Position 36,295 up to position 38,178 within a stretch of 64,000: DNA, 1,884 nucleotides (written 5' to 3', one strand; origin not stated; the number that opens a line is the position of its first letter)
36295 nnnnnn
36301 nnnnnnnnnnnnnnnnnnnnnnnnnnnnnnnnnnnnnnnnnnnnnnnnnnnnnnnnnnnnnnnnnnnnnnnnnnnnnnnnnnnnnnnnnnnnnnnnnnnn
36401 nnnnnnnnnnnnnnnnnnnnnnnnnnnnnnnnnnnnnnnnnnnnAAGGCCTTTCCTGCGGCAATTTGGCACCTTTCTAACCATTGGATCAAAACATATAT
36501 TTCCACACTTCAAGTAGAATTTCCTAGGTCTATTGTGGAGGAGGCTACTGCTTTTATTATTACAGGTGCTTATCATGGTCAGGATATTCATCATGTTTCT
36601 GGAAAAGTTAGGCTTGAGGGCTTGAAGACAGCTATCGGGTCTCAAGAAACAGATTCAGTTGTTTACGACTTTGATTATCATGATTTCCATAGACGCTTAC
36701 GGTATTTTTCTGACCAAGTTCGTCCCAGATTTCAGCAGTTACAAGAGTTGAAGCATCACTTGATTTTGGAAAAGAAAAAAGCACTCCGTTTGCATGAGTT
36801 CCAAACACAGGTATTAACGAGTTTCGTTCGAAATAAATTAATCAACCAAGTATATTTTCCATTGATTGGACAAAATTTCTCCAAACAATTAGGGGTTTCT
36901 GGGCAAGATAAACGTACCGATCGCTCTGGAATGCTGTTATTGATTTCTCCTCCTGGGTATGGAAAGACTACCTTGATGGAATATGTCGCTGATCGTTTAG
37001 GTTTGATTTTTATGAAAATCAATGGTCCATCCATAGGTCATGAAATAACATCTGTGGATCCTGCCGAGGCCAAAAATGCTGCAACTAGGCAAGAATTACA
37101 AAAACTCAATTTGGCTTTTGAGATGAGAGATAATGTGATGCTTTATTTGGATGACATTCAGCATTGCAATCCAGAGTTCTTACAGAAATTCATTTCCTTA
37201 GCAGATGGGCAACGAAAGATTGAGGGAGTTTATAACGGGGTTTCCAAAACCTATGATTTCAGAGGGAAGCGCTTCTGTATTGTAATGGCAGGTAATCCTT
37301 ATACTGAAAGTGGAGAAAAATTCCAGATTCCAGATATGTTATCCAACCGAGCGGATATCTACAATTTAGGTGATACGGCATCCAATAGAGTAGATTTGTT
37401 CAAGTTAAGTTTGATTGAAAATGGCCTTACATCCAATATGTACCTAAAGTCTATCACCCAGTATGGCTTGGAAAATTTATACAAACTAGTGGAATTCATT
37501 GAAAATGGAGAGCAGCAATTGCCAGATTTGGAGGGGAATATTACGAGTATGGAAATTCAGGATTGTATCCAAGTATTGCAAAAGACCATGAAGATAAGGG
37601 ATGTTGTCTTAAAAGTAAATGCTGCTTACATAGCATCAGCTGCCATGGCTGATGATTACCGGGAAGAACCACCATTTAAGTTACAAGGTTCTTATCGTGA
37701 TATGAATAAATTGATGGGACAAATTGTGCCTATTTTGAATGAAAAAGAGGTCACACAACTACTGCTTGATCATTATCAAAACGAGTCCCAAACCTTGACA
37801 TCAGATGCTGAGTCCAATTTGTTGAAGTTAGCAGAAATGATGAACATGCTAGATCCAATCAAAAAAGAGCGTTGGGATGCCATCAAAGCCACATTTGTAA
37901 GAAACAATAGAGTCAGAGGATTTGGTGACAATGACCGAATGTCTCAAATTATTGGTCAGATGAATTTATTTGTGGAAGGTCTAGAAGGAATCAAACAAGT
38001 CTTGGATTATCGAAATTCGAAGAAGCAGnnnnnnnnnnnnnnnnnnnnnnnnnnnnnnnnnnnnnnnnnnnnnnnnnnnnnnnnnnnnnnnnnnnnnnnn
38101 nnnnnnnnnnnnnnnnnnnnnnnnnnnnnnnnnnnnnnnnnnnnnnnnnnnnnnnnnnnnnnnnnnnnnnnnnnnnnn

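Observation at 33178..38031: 1617-aa orphan giant protein with a single C-terminal MoxR/dynein-like AAA+ module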

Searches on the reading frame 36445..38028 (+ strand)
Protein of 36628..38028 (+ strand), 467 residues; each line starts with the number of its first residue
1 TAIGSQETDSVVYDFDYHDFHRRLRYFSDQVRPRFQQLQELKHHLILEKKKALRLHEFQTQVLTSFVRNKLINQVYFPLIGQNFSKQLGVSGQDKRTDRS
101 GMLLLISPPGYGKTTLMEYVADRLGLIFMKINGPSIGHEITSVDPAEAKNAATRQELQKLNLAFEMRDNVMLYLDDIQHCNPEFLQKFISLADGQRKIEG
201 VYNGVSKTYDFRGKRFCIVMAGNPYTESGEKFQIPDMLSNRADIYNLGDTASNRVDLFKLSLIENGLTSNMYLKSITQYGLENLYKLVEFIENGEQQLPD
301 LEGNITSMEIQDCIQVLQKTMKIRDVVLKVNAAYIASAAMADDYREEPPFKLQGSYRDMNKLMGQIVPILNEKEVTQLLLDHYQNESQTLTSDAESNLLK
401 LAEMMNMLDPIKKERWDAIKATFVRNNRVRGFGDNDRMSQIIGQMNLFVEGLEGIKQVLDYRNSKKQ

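Call 22: search_protein_families(library=pfam, proteins=[window:36628-38028:+], max_evalue=5)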
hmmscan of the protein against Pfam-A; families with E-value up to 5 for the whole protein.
window:36628-38028:+ (467 aa): 8 families
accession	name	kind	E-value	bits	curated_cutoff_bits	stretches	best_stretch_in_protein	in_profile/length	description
PF00004.35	AAA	-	2.3e-07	31.7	21.2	1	103-184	1-73/131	ATPase family associated with various cellular activities (AAA)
PF07728.20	AAA_5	-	6e-07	30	22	1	103-228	2-127/139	AAA domain (dynein-related subfamily)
PF13401.12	AAA_22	-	6.2e-06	27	27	1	99-194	4-110/130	AAA domain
PF05496.18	RuvB_N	-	0.00026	21.2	27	1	88-138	21-71/159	Holliday junction DNA helicase RuvB P-loop domain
PF13191.12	AAA_16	-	0.0033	18.4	32.6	1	96-124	20-48/167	AAA ATPase domain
PF13173.12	AAA_14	-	0.034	14.6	27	1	110-193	12-86/129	AAA domain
PF24883.2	NPHP3_N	-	0.035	14.7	24.8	1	97-124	19-46/164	Nephrocystin 3, N-terminal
PF20720.3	nSTAND3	-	0.084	13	27.2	1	98-122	15-39/155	Novel STAND NTPase 3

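Call 37: search_protein_representatives(protein=window:36628-38028:+)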
Query: 467 residues. Proteins with E-value up to 0.001 (for the whole library): 877; up to 1e-10: 649; up to 1e-30: 348. The best 150 are listed.
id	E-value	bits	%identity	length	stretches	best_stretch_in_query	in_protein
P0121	2.5e-187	639.6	62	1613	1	3-459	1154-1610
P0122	2.3e-173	593.6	59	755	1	10-460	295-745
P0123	2.6e-170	583.6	56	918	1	11-460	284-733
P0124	4.5e-170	582.7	57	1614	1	13-458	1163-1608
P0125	4.9e-165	566.1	56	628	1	9-460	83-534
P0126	1.2e-164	564.8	55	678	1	13-460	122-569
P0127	5.6e-163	559.4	55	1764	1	16-459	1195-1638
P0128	4.5e-161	553.1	54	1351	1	16-458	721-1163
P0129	7.5e-160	549.1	56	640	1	12-459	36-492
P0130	2.8e-159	547.2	54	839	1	11-459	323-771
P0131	1.1e-158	545.2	53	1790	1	14-457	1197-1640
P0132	4.4e-158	543.2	55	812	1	12-461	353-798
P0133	5.3e-158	543.0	57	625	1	18-459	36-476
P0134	2.5e-156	537.4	52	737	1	9-458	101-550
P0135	1.2e-155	535.2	53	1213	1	15-458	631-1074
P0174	4.3e-146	503.7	55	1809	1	17-447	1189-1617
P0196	3.3e-137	474.5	51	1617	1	12-456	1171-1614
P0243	1.1e-99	350.7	42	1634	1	35-446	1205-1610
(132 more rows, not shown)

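Call 46: search_solved_structures(query=A2, max_evalue=1, show_alignments=4)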
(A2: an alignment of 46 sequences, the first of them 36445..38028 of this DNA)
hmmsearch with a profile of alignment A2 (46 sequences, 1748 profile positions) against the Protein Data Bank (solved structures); distinct sequences matched with E-value up to 1: 90 (the best 60 are shown).
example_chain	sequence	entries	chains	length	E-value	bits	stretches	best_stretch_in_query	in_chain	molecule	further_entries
7swl_A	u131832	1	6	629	0.0013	19.2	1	1241-1308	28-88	Rix7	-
7wub_C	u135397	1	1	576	0.0022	18.5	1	1275-1313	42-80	Transitional endoplasmic reticulum ATPase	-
7wub_D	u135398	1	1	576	0.0022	18.5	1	1275-1313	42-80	Transitional endoplasmic reticulum ATPase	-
7t3i_A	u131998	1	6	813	0.0022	18.4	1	1241-1308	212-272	Rix7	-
6mat_A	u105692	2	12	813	0.0022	18.4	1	1241-1308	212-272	Rix7 mutant | Rix7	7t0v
6mck_A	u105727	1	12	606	0.0024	18.3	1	1275-1313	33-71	Transitional endoplasmic reticulum ATPase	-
9dx3_A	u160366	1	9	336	0.0035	17.8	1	1266-1308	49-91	Holliday junction branch migration complex subunit RuvB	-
9dx4_A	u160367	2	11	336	0.0041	17.6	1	1266-1308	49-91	Holliday junction branch migration complex subunit RuvB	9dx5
7rlj_A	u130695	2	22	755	0.0041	17.6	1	1275-1313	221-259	Transitional endoplasmic reticulum ATPase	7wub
8yka_A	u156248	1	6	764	0.0042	17.5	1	1275-1313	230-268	Transitional endoplasmic reticulum ATPase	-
5c18_A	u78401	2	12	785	0.0045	17.4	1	1275-1313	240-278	Transitional endoplasmic reticulum ATPase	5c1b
7y4w_A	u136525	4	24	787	0.0045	17.4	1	1275-1313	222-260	Transitional endoplasmic reticulum ATPase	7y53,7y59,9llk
7lmy_A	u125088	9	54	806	0.0047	17.4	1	1275-1313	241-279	Transitional endoplasmic reticulum ATPase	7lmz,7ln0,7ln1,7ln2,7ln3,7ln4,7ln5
5c19_A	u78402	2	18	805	0.0048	17.3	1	1275-1313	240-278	Transitional endoplasmic reticulum ATPase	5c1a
7rlh_A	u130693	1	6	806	0.0048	17.3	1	1275-1313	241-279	Transitional endoplasmic reticulum ATPase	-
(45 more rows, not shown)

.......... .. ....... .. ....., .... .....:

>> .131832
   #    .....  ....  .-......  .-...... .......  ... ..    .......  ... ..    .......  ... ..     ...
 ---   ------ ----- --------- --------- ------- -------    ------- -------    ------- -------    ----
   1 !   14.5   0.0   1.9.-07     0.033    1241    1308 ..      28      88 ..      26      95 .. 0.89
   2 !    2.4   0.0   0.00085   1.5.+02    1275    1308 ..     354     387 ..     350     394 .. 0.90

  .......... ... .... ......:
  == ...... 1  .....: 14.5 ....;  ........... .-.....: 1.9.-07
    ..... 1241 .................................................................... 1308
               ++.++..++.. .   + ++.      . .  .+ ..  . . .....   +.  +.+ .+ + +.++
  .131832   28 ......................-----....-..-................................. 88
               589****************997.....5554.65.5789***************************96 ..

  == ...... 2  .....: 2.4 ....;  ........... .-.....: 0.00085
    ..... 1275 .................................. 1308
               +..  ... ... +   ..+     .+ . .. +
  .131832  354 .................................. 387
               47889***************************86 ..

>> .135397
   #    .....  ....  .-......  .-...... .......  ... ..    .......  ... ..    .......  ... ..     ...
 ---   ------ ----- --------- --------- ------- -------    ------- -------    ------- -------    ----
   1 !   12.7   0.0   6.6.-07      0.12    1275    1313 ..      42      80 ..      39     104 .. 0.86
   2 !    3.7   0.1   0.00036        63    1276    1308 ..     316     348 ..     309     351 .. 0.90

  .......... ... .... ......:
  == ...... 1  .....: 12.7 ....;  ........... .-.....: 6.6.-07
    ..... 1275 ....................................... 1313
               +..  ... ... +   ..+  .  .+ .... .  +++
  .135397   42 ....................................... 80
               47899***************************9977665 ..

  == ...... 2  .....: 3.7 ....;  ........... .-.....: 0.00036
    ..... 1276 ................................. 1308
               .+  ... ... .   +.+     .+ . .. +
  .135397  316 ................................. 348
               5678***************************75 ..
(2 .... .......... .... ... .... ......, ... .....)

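Call 52: predict_structure(alignment_id=A2)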
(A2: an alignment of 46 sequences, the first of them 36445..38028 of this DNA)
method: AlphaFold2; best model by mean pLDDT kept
length: 528 residues; sequences in the alignment: 46
mean_pLDDT: 74.7   pTM: 0.58
mean pLDDT of the five models: 74.7, 71.7, 70.8, 70.1, 67.0
residues with pLDDT >= 90: 33; 70-90: 322; 50-70: 149; < 50: 24
segments of 3 or more residues with pLDDT < 50: 66-68, 116-119, 152-158
pLDDT, mean of each block of 10 residues (from residue 1): 79 88 84 83 61 68 55 72 79 85 78 51 57 64 58 46 54 69 81 86 86 89 85 84 80 69 84 76 68 57 51 58 68 81 79 83 84 89 85 73 75 77 87 90 81 77 89 89 79 67 74 78 68
secondary structure, 60 per line:
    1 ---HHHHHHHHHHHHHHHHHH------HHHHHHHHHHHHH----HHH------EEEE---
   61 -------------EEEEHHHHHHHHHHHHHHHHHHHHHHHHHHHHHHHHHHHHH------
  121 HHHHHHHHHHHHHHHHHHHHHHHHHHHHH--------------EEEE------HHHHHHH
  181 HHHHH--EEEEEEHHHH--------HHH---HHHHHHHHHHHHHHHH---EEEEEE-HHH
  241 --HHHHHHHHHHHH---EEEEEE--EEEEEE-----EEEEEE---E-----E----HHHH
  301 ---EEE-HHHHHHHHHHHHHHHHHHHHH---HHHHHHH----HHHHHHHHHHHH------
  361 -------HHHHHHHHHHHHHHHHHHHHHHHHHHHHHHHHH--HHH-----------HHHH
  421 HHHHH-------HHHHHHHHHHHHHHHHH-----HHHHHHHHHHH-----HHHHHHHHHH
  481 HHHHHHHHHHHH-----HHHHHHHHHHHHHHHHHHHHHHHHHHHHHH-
elements in order: H4-21 H28-40 E54-57 E74-77 H78-114 H121-149 E164-167 H174-185 E188-193 H194-197 H212-227 E231-236 H243-254 E258-263 E266-271 E277-282 H297-300 E304-306 H308-328 H332-338 H343-354 H368-400 H417-425 H433-449 H455-465 H471-492 H498-527
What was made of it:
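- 36790..37377 (+): AAA+ core (aa 1205-1400). Motifs (motif roles are assigned from position in the model and the standard AAA+ order):
- Walker A: nt 36943-36972.
- beta2-alpha2 loop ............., with no aromatic residue: nt 37024-37062.
- Walker B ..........: nt 37135-37164.
- Predicted pre-sensor-1 beta-hairpin (aa 1347-1360): nt 37216-37257.
- Sensor-1 AGNPYTE: nt 37288-37308.
- Presumed Arg-finger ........: nt 37330-37353. AF2 model (call 52).
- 37378..38028 (+): Lid and C-terminal helical domain (aa 1401-1617). It includes the near-universal LQGSYR motif (aa 1502-1507, nt 37681-37698), a candidate sensor 2. AF2 helices (call 52).
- On Classical AAA clade (PF00004; Vps4/p97/FtsH): A hairpin is predicted (call 52).
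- Closest known: MoxR-family AAA+. Different: No helix-2 insert is predicted (call 52).
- A pre-sensor-1 hairpin is predicted (call 52). No helix-2 insert hairpin is predicted in the beta2-alpha2 segment, where confidence is good (pLDDT 81-86, call 52). A pre-sensor-1 hairpin is predicted, and the classical clade lacks one (call 52).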

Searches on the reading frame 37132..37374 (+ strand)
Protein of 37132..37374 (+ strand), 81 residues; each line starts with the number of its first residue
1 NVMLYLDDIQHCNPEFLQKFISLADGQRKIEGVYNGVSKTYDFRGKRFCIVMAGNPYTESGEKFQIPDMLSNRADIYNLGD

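Call 74: search_solved_structures(query=window:37132-37374:+, max_evalue=10, show_alignments=5)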
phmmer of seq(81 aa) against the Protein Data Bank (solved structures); distinct sequences matched with E-value up to 10: 3.
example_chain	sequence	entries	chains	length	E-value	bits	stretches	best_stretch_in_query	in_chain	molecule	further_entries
5m59_B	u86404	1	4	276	0.8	13.3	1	6-70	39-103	Putative pre-mRNA splicing factor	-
2p8r_A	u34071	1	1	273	1.1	12.9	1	15-72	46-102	Pre-mRNA-splicing factor Prp8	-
2p87_A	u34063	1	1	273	1.1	12.9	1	15-72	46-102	Pre-mRNA-splicing factor Prp8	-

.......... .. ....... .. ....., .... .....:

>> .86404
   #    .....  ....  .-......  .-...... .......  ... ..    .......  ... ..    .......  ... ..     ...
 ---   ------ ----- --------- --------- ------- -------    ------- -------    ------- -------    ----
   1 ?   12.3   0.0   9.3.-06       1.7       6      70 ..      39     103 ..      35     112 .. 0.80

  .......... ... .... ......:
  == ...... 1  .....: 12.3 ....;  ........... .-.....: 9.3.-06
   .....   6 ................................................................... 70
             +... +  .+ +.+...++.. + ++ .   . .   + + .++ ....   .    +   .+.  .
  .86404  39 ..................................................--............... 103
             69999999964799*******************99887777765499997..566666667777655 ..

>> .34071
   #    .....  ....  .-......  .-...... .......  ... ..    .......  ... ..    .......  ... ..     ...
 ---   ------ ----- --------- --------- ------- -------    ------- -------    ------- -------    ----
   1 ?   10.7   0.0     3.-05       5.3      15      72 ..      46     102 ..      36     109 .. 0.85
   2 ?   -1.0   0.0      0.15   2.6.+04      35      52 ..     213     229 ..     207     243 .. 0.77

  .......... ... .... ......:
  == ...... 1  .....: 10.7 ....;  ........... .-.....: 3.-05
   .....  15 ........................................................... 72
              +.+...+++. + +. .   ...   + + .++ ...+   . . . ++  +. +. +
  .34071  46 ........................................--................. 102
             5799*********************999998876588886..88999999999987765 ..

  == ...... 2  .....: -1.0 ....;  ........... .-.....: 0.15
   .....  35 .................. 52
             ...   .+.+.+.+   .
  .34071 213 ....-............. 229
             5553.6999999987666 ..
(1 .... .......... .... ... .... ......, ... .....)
